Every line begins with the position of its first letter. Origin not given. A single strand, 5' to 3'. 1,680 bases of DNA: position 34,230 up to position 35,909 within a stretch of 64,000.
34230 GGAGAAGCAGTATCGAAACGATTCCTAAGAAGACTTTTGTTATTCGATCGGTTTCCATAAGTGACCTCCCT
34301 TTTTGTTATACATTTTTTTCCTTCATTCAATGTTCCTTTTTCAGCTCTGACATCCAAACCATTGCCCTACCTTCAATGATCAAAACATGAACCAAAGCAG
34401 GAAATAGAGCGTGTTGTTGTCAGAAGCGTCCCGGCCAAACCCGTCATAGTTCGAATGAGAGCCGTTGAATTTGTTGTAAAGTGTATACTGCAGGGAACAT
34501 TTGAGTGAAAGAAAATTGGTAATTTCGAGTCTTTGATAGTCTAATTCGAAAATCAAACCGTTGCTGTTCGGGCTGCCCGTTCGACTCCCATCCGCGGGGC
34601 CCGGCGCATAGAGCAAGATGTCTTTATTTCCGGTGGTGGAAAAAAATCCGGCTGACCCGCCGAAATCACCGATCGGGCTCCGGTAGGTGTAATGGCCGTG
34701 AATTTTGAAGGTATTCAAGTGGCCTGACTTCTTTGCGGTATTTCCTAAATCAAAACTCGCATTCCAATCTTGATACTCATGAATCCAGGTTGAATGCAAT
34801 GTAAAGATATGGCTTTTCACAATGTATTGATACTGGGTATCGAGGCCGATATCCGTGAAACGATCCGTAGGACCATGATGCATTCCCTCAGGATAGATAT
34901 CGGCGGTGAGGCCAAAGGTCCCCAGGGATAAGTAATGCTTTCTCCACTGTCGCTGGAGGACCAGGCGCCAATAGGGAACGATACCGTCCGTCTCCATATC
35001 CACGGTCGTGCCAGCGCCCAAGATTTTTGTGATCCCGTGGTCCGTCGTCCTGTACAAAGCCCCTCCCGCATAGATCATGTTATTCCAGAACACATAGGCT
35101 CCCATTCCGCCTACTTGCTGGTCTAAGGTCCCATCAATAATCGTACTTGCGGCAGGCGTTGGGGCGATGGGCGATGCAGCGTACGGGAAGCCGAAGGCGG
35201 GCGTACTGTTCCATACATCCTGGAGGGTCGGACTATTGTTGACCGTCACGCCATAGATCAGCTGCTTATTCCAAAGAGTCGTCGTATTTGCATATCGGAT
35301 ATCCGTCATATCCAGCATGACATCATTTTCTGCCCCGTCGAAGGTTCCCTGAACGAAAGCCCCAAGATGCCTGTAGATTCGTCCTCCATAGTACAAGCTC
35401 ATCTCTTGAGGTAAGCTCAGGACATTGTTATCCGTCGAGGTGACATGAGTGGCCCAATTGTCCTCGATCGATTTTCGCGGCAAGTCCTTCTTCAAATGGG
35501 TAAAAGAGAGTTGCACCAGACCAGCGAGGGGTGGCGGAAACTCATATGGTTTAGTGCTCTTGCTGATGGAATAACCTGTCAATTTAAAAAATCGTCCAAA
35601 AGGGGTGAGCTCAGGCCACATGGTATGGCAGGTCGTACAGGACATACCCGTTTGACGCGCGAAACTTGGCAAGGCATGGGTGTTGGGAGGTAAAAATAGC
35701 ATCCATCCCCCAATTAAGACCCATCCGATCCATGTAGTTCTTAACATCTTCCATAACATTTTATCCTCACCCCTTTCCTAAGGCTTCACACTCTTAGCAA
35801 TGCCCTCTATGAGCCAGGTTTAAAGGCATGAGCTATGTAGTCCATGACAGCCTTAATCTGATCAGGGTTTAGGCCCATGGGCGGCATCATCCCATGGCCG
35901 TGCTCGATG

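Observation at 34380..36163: Cyc2-like outer-membrane cytochrome-porin plus periplasmic cytochrome c, directly downstream of the bc fusion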

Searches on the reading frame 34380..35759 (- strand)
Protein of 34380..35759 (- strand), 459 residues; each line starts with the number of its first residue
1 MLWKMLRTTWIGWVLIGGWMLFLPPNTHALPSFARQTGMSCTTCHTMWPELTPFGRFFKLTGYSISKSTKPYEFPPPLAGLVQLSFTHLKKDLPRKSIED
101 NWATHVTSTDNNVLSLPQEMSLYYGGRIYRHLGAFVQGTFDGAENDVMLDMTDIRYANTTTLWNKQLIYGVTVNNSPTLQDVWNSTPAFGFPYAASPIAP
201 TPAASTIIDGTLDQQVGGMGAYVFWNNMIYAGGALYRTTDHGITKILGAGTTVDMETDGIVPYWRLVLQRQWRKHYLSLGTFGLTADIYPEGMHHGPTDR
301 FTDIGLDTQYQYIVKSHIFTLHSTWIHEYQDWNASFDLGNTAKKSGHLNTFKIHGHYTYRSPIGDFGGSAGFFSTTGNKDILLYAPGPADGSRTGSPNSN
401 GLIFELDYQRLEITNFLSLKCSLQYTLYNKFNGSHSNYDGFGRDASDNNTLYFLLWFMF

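Call 3: search_protein_families(library=pfam, proteins=[window:34380-35759:-], max_evalue=0.01)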
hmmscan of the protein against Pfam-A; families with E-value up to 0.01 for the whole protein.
window:34380-35759:- (459 aa): 0 families

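Call 4: search_protein_families(library=ncbifam, proteins=[window:34380-35759:-], max_evalue=0.01)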
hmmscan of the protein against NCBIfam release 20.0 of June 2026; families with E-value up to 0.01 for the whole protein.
window:34380-35759:- (459 aa): 0 families

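Call 5: find_homologous_proteins(query=window:34380-35759:-, max_evalue=0.001)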
Query window:34380-35759:- (459 aa): 4906 proteins with E <= 0.001 among 8000 candidates; the best 120 are listed.
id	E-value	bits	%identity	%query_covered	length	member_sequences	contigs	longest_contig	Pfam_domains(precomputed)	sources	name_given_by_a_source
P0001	1.6e-293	992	92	99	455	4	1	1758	-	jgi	jgi:hypothetical protein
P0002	1.3e-275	933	85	100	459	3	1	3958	-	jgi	jgi:hypothetical protein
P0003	9.5e-267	904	82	100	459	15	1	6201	-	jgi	jgi:hypothetical protein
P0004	7.1e-251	851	77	100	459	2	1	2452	-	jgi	jgi:hypothetical protein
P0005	7.2e-248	841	77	100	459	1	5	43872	-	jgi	jgi:hypothetical protein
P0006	4.8e-244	829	78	96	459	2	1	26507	-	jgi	jgi:hypothetical protein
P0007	8.1e-241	818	75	100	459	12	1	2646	-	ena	-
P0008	2.4e-236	803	74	100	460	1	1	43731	-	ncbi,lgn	ncbi:MAG: hypothetical protein ACE144_10760 [Thermodesulfobacteriota bacterium]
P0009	1.1e-230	785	71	99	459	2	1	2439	-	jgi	jgi:hypothetical protein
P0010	1.4e-230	784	73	100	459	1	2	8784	-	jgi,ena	-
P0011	1.9e-230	784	76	94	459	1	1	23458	-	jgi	jgi:hypothetical protein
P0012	9.3e-220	749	72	95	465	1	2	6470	-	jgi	jgi:hypothetical protein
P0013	1.0e-217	742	69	99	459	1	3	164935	-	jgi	jgi:hypothetical protein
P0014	1.3e-217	742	68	100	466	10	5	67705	-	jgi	jgi:hypothetical protein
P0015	3.2e-217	740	69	100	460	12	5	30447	-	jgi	jgi:hypothetical protein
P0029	1.7e-202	692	68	95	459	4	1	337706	-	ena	-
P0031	1.0e-201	689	65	100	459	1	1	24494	-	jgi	jgi:hypothetical protein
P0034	5.1e-200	684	63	100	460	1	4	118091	-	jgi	jgi:hypothetical protein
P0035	1.6e-198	679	65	97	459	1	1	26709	-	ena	-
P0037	3.9e-198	677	66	97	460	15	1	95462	-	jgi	jgi:hypothetical protein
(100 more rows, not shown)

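Call 6: search_solved_structures(query=window:34380-35759:-, max_evalue=10)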
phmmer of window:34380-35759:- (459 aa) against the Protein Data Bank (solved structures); distinct sequences matched with E-value up to 10: 1.
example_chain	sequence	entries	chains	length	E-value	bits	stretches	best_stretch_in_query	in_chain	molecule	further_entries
6j8o_B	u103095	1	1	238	1.7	10.6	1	75-135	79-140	Tubulinyl-Tyr carboxypeptidase 1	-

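Call 13: find_related_loci(query=A1, collection=genome_contigs, flank=8000)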
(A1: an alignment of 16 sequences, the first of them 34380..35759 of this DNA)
Query A1 (459 aa) in genome_contigs; peptide patterns used: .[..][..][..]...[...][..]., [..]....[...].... (x = any residue, [..] = any of these).
347 stretches matched a pattern; 219 encode a relative of the query (tblastn E <= 1e-3); the best 80 are kept; 79 distinct loci.
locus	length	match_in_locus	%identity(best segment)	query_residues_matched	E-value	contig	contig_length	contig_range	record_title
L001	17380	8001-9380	74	1-459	0e+0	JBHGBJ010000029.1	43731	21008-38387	MAG: Thermodesulfobacteriota bacterium isolate SBS.BIN.12 SBSBIN12_contig_29, whole genome shotgun sequence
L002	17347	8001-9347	62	4-459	0e+0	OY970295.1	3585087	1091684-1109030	MAG: Thermodesulfovibrionales bacterium isolate MFD01299.bin.c.3 genome assembly, chromosome: 1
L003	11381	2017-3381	62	4-459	0e+0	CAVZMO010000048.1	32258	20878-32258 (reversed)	MAG: Thermodesulfovibrionales bacterium isolate MFD04408.bin.2.178 genome assembly, contig: contig_60985, whole genome s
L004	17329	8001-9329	61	11-459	0e+0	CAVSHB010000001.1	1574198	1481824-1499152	MAG: uncultured Nitrospiraceae bacterium isolate MFD01476.bin.1.136 genome assembly, contig: contig_11828, whole genome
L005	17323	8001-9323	59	14-459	0e+0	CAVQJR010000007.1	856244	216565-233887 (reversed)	MAG: uncultured delta proteobacterium isolate MFD02416.bin.1.270 genome assembly, contig: contig_14128, whole genome sho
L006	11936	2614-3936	59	14-459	0e+0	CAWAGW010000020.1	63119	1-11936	MAG: uncultured delta proteobacterium isolate MFD02416.bin.2.191 genome assembly, contig: contig_8843, whole genome shot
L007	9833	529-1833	61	26-459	0e+0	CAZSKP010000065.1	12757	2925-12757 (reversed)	MAG TPA_asm: uncultured bacterium isolate binchicken_co294_12 genome assembly, contig: NODE_4760_length_12757_cov_7.1103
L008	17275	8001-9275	60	26-455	8e-178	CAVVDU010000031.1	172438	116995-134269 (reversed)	MAG: uncultured delta proteobacterium isolate MFD02416.bin.2.91 genome assembly, contig: contig_62647, whole genome shot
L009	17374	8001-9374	59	14-459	3e-177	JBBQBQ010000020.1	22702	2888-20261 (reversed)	MAG: Desulfuromonadales bacterium isolate Co_metawrap_1341 Cmw_1341_k141_499961_length_22702_cov_6.0000, whole genome sh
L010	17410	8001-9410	57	1-459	7e-177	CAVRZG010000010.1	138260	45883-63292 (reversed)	MAG: uncultured Nitrospiraceae bacterium isolate MFD05942.bin.3.50 genome assembly, contig: contig_19854, whole genome s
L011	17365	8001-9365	58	5-459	6e-174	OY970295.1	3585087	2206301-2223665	MAG: Thermodesulfovibrionales bacterium isolate MFD01299.bin.c.3 genome assembly, chromosome: 1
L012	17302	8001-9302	57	21-459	6e-174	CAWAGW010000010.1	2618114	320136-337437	MAG: uncultured delta proteobacterium isolate MFD02416.bin.2.191 genome assembly, contig: contig_6040, whole genome shot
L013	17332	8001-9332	58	26-458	9e-173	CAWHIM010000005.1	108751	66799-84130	MAG: uncultured bacterium isolate MFD01872.bin.2.46 genome assembly, contig: contig_127973, whole genome shotgun sequenc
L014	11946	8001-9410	56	1-459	3e-172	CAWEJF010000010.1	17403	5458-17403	MAG: Candidatus Aminicenantes bacterium isolate MFD05942.bin.2.296 genome assembly, contig: contig_6531, whole genome sh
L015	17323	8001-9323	58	28-459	2e-171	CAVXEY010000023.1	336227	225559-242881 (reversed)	MAG: uncultured delta proteobacterium isolate MFD02416.bin.1.108 genome assembly, contig: contig_6964, whole genome shot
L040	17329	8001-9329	48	27-459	6e-122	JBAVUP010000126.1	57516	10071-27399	MAG: Desulfobaccales bacterium isolate MFD02222_ilm_asm_bin18 k127_36511, whole genome shotgun sequence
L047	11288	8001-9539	40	1-459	1e-109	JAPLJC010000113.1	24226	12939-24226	MAG: Deltaproteobacteria bacterium isolate LacPavin_0920_WC90_MAG_58_11 LacPavin_0920_WC90_scaffold_100253, whole genome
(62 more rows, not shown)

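Call 25: predict_structure(alignment_id=A1)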
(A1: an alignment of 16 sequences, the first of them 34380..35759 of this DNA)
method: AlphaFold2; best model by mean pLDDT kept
length: 459 residues; sequences in the alignment: 16
mean_pLDDT: 57.0   pTM: 0.63
mean pLDDT of the five models: 57.0, 55.8, 52.8, 47.9, 41.6
residues with pLDDT >= 90: 0; 70-90: 146; 50-70: 157; < 50: 156
segments of 3 or more residues with pLDDT < 50: 17-77, 99-108, 180-212, 248-254, 336-343, 379-397, 433-444
pLDDT, mean of each block of 10 residues (from residue 1): 51 50 32 26 26 22 27 40 59 50 47 61 59 68 63 71 77 63 35 25 34 62 74 73 53 62 78 78 74 67 77 84 75 53 58 80 82 65 34 47 75 67 69 39 50 61
secondary structure, 60 per line:
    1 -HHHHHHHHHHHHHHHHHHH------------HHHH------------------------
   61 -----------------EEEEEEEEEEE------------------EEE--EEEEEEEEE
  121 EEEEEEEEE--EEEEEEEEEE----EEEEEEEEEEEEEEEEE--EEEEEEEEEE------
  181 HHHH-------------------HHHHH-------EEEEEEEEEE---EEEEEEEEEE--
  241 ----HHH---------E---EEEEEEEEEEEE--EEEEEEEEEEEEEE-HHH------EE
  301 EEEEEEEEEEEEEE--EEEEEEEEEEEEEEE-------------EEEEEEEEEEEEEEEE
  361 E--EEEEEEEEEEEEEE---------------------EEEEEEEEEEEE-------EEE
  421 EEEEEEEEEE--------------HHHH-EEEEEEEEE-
elements in order: H2-20 H33-36 E78-88 E107-109 E112-129 E132-141 E146-162 E165-174 H181-184 H204-208 E216-225 E229-238 E261-272 E275-288 E299-314 E317-331 E345-361 E364-377 E399-410 E418-430 H445-448 E450-458

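Call 32: search_solved_structures(query=A1, max_evalue=10)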
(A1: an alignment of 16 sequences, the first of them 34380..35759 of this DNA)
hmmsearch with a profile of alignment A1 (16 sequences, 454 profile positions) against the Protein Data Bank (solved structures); distinct sequences matched with E-value up to 10: 1.
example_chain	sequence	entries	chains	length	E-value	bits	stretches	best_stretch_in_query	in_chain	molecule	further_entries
8hfs_A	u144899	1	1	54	0.11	14.5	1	172-222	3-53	Bacteriocin lactococcin-A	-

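Call 36: search_protein_representatives(alignment_id=A1)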
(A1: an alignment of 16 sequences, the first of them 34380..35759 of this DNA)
Query: 16 sequences, 454 profile positions. Proteins with E-value up to 0.001 (for the whole library): 4503; up to 1e-10: 1975; up to 1e-30: 646. The best 150 are listed.
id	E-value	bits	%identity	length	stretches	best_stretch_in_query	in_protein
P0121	6.5e-208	707.6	-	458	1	1-454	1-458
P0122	3.5e-196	668.9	-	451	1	10-454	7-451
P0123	1.4e-190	650.4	-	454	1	1-454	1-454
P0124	8.3e-170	581.9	-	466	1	9-454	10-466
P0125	5.9e-166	569.3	-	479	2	111-453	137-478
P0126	2.7e-151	520.9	-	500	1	1-454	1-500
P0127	1.4e-149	515.2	-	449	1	4-449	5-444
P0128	6.7e-147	506.4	-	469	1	11-454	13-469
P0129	1.2e-138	479.3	-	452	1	15-454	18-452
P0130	1.1e-137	476.0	-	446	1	8-454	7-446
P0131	6.3e-136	470.3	-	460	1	13-453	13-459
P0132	5.7e-132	457.2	-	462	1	9-454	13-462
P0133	8.5e-132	456.6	-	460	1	19-454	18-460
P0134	2.9e-131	454.9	-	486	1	25-454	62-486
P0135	4.6e-131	454.2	-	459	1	13-454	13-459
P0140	7.5e-128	443.6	-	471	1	15-454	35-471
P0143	5.6e-125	434.2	-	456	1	10-454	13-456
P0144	6.3e-124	430.7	-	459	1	16-454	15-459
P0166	7.8e-111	387.5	-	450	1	11-454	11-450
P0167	7.5e-110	384.3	-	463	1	10-454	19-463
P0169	1.4e-109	383.4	-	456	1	13-454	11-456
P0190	1.6e-102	360.1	-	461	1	23-454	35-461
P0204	6.0e-98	345.1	-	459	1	13-454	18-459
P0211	9.4e-97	341.1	-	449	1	14-453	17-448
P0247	9.8e-88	311.4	-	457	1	6-454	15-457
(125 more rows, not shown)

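Call 40: find_encoding_contigs(protein=window:34380-35759:-, flank=10000, max_places=4)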
Protein window:34380-35759:- (459 aa): 1 contig read that carries it; 1 place shown.
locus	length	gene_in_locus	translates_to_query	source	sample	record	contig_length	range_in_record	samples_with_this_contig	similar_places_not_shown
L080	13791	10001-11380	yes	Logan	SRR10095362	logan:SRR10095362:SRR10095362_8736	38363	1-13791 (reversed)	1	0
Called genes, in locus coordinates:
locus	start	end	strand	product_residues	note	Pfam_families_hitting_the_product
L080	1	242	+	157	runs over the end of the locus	PF00582:Usp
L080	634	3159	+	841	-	PF00690:Cation_ATPase_N, PF00122:E1-E2_ATPase, PF13246:Cation_ATPase, PF00702:Hydrolase, PF00689:Cation_ATPase_C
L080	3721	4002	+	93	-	-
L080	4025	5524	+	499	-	PF00089:Trypsin, PF13365:Trypsin_2, PF00595:PDZ (weak), PF13180:PDZ_2, PF17820:PDZ_6 (weak), PF00595:PDZ (weak), PF13180:PDZ_2, PF17820:PDZ_6, +1 more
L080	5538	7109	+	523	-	PF00450:Peptidase_S10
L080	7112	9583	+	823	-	PF00033:Cytochrome_B, PF13631:Cytochrom_B_N_2, PF00032:Cytochrom_B_C, PF00034:Cytochrom_C, PF13442:Cytochrome_CBB3 (weak), PF00355:Rieske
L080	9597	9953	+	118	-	PF13442:Cytochrome_CBB3, PF00034:Cytochrom_C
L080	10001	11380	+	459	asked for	-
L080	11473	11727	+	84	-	-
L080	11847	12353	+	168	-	PF13302:Acetyltransf_3, PF00583:Acetyltransf_1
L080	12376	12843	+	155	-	PF00582:Usp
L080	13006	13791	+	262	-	?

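Call 41: find_encoding_contigs(protein=P0005, flank=8000, max_places=3)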
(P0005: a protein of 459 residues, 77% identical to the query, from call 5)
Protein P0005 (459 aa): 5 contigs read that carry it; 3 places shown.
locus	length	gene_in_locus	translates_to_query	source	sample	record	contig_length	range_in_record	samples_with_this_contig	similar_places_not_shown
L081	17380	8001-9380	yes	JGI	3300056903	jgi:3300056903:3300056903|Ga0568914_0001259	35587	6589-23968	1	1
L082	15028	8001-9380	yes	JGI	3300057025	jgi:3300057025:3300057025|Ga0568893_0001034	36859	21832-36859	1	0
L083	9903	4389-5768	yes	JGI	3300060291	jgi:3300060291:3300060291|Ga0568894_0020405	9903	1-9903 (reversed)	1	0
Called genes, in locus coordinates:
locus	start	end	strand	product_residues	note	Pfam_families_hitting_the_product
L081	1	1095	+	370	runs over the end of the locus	PF08240:ADH_N, PF16912:Glu_dehyd_C, PF00107:ADH_zinc_N (weak)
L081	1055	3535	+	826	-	PF09137:Glucodextran_N, PF00723:Glyco_hydro_15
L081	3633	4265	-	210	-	PF01914:MarC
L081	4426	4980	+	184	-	PF07452:CHRD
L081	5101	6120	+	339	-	PF13365:Trypsin_2, PF13424:TPR_12 (faint), PF13432:TPR_16, PF14559:TPR_19, PF00515:TPR_1, PF07719:TPR_2 (weak), PF13181:TPR_8, PF13414:TPR_11, +4 more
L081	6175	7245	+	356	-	-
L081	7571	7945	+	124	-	PF00034:Cytochrom_C, PF13442:Cytochrome_CBB3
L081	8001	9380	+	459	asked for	-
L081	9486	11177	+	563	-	PF00089:Trypsin, PF13365:Trypsin_2, PF00595:PDZ (weak), PF13180:PDZ_2, PF14685:PDZ_Tricorn (faint), PF00595:PDZ (weak), PF13180:PDZ_2, PF17820:PDZ_6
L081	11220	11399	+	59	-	-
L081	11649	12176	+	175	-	-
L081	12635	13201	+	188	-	PF03843:Slp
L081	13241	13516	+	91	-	-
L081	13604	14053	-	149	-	PF00582:Usp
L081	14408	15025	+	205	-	PF10502:Peptidase_S26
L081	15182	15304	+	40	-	-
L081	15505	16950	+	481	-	PF00672:HAMP (weak), PF00512:HisKA, PF02518:HATPase_c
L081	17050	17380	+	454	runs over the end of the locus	PF00072:Response_reg, PF00158:Sigma54_activat, PF14532:Sigma54_activ_2, PF00004:AAA (weak), PF07728:AAA_5 (weak), PF25601:AAA_lid_14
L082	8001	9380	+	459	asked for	-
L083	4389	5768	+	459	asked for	-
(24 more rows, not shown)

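Call 45: find_encoding_contigs(protein=P0034, flank=10000, max_places=1)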
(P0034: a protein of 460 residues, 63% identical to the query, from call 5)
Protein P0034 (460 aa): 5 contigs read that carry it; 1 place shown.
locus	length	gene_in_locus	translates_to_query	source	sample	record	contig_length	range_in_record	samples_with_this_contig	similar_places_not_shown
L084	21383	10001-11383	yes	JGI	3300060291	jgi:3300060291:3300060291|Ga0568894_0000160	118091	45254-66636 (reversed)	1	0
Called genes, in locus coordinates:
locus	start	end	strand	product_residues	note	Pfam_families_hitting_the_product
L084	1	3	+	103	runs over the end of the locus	PF09851:SHOCT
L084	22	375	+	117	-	-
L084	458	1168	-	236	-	-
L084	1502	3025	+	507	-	PF21760:SecD_1st, PF22599:SecDF_P1_head, PF00873:ACR_tran (weak), PF02355:SecD_SecF_C, PF03176:MMPL (weak)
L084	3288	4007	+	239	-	PF04366:Ysc84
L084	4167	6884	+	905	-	PF00675:Peptidase_M16, PF05193:Peptidase_M16_C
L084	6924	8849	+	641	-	PF00033:Cytochrome_B, PF13631:Cytochrom_B_N_2, PF00032:Cytochrom_B_C, PF00034:Cytochrom_C, PF13442:Cytochrome_CBB3 (weak)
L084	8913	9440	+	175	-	PF00355:Rieske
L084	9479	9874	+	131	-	PF00034:Cytochrom_C, PF13442:Cytochrome_CBB3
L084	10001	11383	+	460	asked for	-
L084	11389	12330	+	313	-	PF05239:PRC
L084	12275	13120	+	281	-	PF02517:Rce1-like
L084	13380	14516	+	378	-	PF12704:MacB_PCD, PF02687:FtsX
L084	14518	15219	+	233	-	PF02463:SMC_N (weak), PF13166:AAA_13 (faint), PF00005:ABC_tran, PF13304:AAA_21 (faint)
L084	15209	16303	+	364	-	PF25917:BSH_RND, PF25973:BSH_CzcB, PF25984:BSH_YknX (weak)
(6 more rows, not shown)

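Call 46: find_encoding_contigs(protein=P0031, flank=10000, max_places=1)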
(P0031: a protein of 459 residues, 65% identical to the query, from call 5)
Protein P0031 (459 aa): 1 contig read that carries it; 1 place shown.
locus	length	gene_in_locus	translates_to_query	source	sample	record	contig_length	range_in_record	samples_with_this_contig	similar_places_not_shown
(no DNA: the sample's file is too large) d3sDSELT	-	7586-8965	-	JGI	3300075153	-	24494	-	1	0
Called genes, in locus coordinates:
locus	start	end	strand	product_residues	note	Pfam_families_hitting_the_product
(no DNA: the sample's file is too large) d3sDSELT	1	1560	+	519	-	?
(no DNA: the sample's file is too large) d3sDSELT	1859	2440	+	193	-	PF25767:ARM_TBCD_2nd (faint), PF13513:HEAT_EZ (faint), PF13646:HEAT_2, PF02985:HEAT (faint), PF03130:HEAT_PBS (weak)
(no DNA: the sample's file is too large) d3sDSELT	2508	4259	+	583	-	PF05524:PEP-utilisers_N, PF00391:PEP-utilizers, PF02896:PEP-utilizers_C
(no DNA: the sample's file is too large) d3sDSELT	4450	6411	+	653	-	PF00033:Cytochrome_B, PF13631:Cytochrom_B_N_2, PF00032:Cytochrom_B_C, PF00034:Cytochrom_C, PF13442:Cytochrome_CBB3, PF00034:Cytochrom_C (weak), PF13442:Cytochrome_CBB3 (weak)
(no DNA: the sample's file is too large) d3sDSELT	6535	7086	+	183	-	PF00355:Rieske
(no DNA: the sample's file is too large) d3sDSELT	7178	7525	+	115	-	PF13442:Cytochrome_CBB3, PF00034:Cytochrom_C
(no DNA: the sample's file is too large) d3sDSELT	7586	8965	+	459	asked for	-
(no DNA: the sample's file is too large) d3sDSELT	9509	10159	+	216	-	PF09335:VTT_dom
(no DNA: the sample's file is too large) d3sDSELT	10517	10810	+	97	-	PF06305:LapA_dom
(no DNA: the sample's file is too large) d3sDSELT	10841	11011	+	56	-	PF01455:HupF_HypC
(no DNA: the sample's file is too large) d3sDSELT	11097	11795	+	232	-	PF09990:DUF2231, PF13442:Cytochrome_CBB3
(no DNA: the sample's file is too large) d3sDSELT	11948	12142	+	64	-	PF01797:Y1_Tnp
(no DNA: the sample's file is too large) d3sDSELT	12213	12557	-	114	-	PF09851:SHOCT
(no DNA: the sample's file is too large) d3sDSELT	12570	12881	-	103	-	-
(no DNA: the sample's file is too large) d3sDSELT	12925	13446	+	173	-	PF13463:HTH_27 (faint), PF13412:HTH_24 (faint), PF22381:Staph_reg_Sar_Rot, PF01047:MarR, PF12802:MarR_2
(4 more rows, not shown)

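Call 47: find_encoding_contigs(protein=P0035, flank=10000, max_places=1)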
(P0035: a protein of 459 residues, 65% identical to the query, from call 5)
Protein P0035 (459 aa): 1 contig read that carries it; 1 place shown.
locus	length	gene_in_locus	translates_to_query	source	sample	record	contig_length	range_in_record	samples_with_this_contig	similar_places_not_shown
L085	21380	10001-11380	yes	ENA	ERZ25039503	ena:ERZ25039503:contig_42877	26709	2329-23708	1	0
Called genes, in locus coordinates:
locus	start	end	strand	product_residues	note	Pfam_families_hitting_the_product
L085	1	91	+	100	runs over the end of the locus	PF09851:SHOCT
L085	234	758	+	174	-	PF00582:Usp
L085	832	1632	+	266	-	PF07044:DUF1329 (faint), PF17131:TP_0789-like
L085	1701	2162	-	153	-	-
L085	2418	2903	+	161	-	-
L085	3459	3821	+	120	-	-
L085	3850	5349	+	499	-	PF00089:Trypsin, PF13365:Trypsin_2, PF00595:PDZ (weak), PF13180:PDZ_2, PF00595:PDZ, PF13180:PDZ_2, PF17820:PDZ_6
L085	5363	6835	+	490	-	PF00450:Peptidase_S10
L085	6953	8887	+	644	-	PF00033:Cytochrome_B, PF13631:Cytochrom_B_N_2, PF00032:Cytochrom_B_C, PF00034:Cytochrom_C, PF13442:Cytochrome_CBB3 (weak), PF00034:Cytochrom_C (weak), PF13442:Cytochrome_CBB3 (weak)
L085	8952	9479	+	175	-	PF00355:Rieske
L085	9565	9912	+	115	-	PF00034:Cytochrom_C, PF13442:Cytochrome_CBB3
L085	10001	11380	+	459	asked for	-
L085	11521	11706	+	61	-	PF04945:YHS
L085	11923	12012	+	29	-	-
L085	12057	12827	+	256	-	PF05239:PRC, PF26390:MamS_MamX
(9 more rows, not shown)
